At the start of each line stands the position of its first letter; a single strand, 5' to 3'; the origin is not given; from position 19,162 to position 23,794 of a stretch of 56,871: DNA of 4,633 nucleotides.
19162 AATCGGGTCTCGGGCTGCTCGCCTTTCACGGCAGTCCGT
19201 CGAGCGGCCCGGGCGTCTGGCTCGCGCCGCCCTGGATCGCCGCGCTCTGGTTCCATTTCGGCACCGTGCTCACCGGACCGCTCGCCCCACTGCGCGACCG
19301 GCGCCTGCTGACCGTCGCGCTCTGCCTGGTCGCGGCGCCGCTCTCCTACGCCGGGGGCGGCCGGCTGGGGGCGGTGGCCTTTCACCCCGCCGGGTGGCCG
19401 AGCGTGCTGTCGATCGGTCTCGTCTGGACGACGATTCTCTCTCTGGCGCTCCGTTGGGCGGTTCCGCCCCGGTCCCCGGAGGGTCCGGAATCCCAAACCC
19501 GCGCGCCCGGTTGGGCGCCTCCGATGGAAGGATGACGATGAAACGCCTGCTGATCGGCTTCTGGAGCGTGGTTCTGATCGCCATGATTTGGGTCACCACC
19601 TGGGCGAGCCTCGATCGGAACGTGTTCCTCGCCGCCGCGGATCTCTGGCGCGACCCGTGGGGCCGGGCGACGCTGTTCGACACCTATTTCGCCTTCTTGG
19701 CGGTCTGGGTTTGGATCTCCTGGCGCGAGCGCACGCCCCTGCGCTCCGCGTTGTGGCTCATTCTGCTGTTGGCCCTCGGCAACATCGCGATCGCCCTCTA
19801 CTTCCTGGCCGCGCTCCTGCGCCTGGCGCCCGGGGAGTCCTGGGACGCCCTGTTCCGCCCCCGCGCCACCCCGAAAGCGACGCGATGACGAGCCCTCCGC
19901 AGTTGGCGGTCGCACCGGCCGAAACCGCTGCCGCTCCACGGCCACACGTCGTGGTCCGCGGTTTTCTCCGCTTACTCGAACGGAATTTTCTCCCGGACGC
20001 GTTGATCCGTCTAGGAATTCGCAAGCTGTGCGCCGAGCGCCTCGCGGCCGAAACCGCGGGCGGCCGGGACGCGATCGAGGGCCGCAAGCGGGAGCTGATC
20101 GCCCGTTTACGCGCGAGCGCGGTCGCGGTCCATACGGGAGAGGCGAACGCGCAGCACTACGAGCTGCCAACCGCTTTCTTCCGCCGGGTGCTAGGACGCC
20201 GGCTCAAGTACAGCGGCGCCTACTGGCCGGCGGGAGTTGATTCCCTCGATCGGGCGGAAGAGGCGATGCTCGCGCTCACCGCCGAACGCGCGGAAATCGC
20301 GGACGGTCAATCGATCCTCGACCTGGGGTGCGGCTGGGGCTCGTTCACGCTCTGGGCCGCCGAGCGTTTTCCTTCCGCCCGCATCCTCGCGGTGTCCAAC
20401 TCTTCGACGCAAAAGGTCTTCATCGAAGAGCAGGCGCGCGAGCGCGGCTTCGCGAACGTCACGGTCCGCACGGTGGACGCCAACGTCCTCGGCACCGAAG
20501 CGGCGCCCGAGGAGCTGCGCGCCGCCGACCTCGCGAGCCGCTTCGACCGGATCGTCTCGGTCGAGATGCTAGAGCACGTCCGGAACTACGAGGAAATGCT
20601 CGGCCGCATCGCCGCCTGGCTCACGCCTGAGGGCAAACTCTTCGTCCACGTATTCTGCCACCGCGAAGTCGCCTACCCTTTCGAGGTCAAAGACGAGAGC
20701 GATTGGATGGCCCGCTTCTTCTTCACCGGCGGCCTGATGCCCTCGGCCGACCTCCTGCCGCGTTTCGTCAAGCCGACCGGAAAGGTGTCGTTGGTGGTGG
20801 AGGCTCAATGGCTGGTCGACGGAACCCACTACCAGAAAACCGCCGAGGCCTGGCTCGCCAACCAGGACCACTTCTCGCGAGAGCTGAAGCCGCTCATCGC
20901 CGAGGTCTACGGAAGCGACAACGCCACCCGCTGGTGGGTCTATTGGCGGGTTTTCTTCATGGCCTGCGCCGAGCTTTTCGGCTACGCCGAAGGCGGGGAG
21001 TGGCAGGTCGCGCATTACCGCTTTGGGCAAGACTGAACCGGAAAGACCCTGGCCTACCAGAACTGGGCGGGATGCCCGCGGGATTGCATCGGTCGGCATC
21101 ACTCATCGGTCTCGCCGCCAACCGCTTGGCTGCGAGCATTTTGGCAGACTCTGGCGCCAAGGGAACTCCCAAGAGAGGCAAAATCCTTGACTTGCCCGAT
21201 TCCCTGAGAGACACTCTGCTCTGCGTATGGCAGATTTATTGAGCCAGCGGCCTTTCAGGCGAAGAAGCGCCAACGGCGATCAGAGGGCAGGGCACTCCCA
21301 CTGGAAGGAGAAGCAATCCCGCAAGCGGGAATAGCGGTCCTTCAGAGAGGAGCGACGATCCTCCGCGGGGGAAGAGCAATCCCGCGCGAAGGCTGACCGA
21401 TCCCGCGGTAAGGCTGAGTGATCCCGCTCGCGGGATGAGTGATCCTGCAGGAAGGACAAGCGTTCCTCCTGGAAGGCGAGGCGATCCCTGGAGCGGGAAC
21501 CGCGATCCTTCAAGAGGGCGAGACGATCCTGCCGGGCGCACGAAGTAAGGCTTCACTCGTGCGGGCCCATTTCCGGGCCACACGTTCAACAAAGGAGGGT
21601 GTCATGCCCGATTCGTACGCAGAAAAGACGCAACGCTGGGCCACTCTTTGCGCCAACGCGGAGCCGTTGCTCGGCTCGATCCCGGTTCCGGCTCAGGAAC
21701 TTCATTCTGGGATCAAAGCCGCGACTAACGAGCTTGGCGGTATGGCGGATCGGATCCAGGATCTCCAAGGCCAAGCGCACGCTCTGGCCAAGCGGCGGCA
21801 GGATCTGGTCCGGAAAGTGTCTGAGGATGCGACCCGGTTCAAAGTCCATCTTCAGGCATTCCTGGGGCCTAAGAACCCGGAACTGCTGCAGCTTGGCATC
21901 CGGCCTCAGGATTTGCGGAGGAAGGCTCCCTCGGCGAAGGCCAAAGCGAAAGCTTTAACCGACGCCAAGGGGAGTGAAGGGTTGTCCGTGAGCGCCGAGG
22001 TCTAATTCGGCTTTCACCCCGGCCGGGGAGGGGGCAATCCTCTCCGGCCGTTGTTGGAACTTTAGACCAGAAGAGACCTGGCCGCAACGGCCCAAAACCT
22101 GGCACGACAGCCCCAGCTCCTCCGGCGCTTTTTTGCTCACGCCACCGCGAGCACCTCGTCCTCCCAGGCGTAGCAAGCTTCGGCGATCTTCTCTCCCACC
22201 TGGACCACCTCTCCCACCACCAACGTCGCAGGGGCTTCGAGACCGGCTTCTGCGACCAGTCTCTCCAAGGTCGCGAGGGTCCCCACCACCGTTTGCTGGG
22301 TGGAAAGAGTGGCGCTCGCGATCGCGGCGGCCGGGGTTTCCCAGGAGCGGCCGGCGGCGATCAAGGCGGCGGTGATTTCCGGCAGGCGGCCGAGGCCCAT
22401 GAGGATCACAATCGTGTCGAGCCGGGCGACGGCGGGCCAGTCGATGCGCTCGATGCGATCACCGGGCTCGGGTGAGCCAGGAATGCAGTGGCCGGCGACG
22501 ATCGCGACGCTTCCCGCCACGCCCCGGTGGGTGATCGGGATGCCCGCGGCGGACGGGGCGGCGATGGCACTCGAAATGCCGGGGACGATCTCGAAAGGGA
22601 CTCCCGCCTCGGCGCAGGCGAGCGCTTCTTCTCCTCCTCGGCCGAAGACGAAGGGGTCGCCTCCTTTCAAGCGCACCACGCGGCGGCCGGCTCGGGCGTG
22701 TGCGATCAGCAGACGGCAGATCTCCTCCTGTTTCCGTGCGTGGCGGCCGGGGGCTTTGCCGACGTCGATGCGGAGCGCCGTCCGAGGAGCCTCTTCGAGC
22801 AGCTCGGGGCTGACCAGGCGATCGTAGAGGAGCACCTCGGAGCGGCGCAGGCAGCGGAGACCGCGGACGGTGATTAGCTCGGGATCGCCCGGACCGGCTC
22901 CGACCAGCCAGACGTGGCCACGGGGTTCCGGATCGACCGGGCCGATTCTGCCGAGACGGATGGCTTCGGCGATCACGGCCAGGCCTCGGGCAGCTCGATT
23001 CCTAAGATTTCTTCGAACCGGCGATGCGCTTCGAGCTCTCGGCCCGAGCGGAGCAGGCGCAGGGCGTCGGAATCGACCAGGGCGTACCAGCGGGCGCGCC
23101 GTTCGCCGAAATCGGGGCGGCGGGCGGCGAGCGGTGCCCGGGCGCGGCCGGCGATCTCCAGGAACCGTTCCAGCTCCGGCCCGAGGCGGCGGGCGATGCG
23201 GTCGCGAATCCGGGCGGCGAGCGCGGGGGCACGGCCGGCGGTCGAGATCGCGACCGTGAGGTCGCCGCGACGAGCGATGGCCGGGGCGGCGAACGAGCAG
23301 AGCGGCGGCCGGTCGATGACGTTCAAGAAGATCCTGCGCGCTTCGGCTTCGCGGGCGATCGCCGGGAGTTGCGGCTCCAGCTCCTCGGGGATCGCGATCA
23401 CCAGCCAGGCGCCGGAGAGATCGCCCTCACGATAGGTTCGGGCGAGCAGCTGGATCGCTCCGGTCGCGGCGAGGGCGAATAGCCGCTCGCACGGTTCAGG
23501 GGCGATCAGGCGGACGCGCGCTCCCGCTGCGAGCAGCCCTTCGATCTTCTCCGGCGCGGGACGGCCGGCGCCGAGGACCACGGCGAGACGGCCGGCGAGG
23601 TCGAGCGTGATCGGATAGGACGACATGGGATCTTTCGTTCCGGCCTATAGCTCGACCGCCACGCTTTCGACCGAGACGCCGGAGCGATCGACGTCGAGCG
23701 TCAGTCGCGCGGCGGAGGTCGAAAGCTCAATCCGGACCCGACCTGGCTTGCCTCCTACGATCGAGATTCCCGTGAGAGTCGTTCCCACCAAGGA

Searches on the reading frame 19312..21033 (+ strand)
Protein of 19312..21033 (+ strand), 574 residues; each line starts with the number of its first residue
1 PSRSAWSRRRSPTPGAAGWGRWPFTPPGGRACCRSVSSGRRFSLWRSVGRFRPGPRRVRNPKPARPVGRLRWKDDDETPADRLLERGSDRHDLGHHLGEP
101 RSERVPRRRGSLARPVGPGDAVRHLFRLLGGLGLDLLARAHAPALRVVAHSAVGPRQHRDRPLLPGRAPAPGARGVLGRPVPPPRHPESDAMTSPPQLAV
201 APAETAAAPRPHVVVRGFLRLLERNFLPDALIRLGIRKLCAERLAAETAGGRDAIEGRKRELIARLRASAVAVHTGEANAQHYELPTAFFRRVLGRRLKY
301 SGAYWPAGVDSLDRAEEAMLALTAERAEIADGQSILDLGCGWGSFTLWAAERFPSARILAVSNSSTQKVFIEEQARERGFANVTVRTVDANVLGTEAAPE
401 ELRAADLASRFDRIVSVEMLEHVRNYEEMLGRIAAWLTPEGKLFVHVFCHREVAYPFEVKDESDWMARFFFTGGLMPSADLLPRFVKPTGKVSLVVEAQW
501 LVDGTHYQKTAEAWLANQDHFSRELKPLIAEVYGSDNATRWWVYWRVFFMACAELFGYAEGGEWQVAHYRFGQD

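Call 69: search_protein_families(library=pfam, proteins=[window:19312-21033:+], max_evalue=0.00001)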
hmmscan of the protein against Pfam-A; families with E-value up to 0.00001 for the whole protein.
window:19312-21033:+ (574 aa): 6 families
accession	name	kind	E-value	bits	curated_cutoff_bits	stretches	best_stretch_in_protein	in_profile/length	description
PF02353.26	CMAS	-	1.8e-32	113.2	27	1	277-556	8-263/273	Mycolic acid cyclopropane synthetase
PF13489.12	Methyltransf_23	-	8.4e-14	52.1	27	1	317-450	7-121/164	Methyltransferase domain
PF13649.12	Methyltransf_25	-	1.8e-11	45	27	1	335-441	1-97/97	Methyltransferase domain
PF13847.12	Methyltransf_31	-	3.1e-11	43.6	27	1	331-464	3-127/145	Methyltransferase domain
PF08242.18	Methyltransf_12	-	1.1e-10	42.6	30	1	336-443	1-98/98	Methyltransferase domain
PF08241.18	Methyltransf_11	-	3.7e-10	40.8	21.2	1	336-445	1-95/95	Methyltransferase domain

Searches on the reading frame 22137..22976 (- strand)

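Call 69: search_protein_families(library=pfam, proteins=[window:22137-22976:-], max_evalue=0.00001)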
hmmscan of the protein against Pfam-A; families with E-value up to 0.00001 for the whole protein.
window:22137-22976:- (279 aa): 1 family
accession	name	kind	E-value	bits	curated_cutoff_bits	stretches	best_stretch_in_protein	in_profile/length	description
PF00590.25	TP_methylase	-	2.3e-53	181.7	27.8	1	22-237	2-211/212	Tetrapyrrole (Corrin/Porphyrin) Methylases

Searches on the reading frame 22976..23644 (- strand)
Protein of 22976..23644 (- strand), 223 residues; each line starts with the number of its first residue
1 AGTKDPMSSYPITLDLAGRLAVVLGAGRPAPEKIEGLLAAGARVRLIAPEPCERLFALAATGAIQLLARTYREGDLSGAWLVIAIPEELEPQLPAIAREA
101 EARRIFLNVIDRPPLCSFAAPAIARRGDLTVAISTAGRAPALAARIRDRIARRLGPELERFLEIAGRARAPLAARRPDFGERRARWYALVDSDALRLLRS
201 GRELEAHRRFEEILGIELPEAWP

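Call 69: search_protein_families(library=pfam, proteins=[window:22976-23644:-], max_evalue=0.00001)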
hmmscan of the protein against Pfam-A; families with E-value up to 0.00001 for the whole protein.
window:22976-23644:- (223 aa): 3 families
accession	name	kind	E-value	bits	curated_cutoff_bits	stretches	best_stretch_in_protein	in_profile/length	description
PF13241.12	NAD_binding_7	-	1.7e-20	74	22.1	1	12-122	1-104/104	Putative NAD(P)-binding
PF14824.11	Sirohm_synth_M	-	1.5e-10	40.8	25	1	126-152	1-27/28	Sirohaem biosynthesis protein central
PF10414.14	CysG_dimeriser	-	2.7e-07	30.7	23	1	158-214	2-58/58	Sirohaem synthase dimerisation region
